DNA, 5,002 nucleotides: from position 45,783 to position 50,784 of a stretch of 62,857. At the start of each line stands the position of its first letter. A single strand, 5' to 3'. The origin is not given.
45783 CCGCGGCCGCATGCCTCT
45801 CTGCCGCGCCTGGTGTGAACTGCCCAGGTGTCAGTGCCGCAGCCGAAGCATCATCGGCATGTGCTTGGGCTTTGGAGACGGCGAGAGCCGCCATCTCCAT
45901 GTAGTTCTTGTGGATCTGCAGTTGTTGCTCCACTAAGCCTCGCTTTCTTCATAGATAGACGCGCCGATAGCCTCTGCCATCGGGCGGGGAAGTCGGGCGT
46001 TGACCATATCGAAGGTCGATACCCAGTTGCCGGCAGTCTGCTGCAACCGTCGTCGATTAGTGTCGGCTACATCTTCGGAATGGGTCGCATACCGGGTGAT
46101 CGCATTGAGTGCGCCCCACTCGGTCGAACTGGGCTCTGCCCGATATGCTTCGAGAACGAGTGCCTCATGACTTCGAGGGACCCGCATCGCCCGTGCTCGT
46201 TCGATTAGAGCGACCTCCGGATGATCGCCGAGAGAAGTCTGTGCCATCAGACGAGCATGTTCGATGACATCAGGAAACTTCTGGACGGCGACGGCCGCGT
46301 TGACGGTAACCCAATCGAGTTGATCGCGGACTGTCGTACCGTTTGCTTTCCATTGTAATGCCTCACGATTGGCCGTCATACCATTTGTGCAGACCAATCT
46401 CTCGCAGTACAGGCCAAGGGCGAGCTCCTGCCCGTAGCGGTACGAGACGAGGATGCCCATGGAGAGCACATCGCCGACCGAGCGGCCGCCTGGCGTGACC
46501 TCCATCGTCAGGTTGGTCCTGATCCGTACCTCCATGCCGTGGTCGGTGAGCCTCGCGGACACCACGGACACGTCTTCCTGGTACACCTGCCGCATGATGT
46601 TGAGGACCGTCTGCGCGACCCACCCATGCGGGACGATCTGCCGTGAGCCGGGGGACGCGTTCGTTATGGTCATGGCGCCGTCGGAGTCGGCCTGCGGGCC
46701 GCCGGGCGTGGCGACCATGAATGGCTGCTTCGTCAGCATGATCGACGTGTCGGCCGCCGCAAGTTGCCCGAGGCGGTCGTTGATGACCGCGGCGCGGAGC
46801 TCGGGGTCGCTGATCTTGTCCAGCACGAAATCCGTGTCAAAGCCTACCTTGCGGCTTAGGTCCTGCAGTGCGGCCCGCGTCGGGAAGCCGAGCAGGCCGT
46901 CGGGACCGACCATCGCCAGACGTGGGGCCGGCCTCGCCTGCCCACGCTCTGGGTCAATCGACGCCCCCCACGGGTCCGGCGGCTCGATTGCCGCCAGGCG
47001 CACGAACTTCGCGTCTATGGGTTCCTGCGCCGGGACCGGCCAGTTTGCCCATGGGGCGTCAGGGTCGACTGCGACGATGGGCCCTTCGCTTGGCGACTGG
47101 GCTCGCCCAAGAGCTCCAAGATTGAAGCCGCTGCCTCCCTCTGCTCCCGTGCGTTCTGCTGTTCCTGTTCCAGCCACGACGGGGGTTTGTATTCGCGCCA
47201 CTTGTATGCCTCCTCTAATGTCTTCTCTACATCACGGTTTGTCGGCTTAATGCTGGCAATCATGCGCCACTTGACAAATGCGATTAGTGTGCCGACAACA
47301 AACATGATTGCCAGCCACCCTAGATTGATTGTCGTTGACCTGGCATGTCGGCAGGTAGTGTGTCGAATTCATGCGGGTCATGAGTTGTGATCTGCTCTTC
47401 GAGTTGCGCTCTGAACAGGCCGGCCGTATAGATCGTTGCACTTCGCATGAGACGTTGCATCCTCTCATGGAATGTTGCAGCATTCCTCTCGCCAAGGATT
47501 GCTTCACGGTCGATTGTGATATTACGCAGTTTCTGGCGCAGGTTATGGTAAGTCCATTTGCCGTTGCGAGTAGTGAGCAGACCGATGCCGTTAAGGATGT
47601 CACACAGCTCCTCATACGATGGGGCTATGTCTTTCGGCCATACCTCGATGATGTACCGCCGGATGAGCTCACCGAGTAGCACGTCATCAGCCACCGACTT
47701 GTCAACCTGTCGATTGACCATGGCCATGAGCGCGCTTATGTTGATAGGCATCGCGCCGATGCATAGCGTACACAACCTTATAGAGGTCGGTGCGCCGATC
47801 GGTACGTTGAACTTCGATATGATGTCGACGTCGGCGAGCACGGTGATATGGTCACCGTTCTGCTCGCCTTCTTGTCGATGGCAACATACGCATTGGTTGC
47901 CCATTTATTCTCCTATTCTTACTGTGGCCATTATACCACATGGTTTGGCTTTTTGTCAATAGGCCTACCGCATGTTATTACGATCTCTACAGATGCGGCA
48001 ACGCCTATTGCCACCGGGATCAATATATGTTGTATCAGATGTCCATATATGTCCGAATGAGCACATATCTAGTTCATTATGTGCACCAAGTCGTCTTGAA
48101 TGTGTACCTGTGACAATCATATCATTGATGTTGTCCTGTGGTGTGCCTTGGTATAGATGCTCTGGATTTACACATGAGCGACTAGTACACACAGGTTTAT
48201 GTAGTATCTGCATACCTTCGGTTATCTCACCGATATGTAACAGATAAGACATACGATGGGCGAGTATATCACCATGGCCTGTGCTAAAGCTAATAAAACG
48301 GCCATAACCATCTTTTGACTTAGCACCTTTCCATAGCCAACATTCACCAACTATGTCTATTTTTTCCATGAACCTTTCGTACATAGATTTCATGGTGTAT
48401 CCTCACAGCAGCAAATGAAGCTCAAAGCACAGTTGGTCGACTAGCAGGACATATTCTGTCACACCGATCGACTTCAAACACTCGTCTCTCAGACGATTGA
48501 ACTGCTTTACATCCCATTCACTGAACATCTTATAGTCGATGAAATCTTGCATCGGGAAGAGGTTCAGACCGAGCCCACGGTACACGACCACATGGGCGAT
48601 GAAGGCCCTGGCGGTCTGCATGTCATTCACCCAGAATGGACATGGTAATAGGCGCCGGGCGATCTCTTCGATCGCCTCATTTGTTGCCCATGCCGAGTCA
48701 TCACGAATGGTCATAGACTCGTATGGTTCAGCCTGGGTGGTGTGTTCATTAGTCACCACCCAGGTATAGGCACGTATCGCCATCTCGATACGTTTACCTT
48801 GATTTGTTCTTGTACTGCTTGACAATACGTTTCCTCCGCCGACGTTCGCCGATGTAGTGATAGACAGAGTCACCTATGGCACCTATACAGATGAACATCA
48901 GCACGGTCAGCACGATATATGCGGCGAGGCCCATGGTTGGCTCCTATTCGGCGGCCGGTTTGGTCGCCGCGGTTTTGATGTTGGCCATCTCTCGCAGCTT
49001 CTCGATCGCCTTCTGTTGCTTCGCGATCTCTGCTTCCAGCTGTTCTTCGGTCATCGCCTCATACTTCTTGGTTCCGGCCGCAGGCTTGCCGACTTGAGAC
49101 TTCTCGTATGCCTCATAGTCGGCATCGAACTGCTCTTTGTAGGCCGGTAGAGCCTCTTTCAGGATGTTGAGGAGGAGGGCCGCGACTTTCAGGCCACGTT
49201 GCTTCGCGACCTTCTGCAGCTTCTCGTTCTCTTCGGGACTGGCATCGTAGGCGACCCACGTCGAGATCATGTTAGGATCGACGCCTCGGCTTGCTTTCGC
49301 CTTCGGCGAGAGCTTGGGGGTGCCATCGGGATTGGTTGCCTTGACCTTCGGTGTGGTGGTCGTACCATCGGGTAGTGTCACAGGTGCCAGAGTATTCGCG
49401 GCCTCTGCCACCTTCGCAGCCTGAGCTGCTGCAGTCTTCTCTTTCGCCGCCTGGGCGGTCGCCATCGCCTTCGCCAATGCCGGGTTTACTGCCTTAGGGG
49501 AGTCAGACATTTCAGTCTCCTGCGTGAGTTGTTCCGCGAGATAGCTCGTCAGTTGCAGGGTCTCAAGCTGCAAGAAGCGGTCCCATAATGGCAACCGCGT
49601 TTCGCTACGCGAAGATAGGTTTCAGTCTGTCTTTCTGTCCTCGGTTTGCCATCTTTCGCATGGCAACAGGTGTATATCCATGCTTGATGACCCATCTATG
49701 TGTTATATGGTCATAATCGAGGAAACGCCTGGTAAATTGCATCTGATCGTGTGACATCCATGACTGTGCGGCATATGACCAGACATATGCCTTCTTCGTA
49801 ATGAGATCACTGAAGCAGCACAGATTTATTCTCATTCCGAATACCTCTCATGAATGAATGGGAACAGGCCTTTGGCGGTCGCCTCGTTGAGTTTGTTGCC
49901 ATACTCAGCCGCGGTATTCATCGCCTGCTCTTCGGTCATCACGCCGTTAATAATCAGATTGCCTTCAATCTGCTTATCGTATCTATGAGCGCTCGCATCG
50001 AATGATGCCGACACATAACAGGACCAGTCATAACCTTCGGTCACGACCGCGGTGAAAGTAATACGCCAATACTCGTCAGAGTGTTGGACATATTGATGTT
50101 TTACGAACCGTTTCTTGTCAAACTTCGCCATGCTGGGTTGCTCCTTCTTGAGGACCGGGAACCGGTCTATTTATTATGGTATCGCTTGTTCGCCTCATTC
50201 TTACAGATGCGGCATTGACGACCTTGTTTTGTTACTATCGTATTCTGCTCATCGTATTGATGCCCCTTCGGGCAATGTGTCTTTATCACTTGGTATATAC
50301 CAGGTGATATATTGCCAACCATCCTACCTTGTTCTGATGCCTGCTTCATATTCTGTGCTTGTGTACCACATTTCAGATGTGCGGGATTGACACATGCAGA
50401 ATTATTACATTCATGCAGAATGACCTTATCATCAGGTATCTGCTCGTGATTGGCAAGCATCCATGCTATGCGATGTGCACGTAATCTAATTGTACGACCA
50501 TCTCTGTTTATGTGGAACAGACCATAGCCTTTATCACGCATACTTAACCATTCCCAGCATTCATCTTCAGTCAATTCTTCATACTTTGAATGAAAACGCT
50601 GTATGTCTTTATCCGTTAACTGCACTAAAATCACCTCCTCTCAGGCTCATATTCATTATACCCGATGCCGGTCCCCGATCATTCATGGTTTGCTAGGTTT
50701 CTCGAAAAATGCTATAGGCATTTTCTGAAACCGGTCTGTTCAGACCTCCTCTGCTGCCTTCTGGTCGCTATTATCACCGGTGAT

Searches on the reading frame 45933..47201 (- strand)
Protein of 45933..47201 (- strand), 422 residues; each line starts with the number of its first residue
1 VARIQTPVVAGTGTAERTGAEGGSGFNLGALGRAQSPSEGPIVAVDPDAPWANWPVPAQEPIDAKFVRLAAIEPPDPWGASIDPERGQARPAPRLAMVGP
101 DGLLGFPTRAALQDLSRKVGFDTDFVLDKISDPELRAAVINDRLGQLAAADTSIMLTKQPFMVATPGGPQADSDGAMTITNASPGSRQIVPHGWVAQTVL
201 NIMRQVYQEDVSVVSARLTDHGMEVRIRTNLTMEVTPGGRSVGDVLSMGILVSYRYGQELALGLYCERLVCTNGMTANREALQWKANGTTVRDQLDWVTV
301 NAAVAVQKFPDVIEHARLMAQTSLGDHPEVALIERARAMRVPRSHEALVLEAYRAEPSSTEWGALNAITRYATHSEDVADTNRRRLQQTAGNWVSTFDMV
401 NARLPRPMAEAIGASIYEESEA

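Call 12: search_protein_families(library=pfam, proteins=[window:45933-47201:-], max_evalue=0.001)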
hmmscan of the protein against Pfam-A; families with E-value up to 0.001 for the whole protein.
window:45933-47201:- (422 aa): 1 family
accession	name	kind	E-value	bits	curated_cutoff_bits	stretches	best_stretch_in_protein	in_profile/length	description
PF06067.16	DUF932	-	3.4e-06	27.5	23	1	268-384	86-221/227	Domain of unknown function (DUF932)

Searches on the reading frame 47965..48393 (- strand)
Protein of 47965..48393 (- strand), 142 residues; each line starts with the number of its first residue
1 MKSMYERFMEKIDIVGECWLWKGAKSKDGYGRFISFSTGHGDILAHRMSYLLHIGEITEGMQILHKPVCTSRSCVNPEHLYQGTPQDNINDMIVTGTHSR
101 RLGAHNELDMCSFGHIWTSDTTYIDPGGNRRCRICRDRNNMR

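Call 56: search_protein_families(library=pfam, proteins=[window:47965-48393:-], max_evalue=0.01)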
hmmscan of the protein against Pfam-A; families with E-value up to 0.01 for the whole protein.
window:47965-48393:- (142 aa): 1 family
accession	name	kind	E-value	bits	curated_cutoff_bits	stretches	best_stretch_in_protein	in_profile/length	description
PF13392.12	HNH_3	-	3.1e-06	27.2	24.8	1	44-88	2-44/46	HNH endonuclease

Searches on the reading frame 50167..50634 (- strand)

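Call 32: search_protein_families(library=phrogs, proteins=[window:50167-50634:-], max_evalue=0.01)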
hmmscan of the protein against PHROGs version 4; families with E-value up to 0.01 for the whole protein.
window:50167-50634:- (155 aa): 9 families
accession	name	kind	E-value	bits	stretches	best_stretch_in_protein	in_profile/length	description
phrog_826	-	DNA, RNA and nucleotide metabolism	3.1e-36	126.4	1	8-154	68-204/281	HNH endonuclease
phrog_1492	-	DNA, RNA and nucleotide metabolism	2.7e-24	87.1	1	32-154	92-209/414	HNH endonuclease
phrog_3593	-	DNA, RNA and nucleotide metabolism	3.6e-23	83.4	1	8-102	53-143/210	HNH endonuclease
phrog_1872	-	DNA, RNA and nucleotide metabolism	5.7e-23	82.6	1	12-119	21-129/166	endonuclease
phrog_59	-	DNA, RNA and nucleotide metabolism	5.8e-19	69.8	1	9-127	141-246/423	HNH endonuclease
phrog_6254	-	DNA, RNA and nucleotide metabolism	9.3e-17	62.7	1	22-113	10-100/154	HNH endonuclease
phrog_4842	-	DNA, RNA and nucleotide metabolism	1.7e-07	32.2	1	9-93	62-141/154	HNH endonuclease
phrog_99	-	DNA, RNA and nucleotide metabolism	1.7e-05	25.7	1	38-100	148-206/383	HNH endonuclease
phrog_10495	-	DNA, RNA and nucleotide metabolism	0.00039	21.5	1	59-99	14-55/63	HNH endonuclease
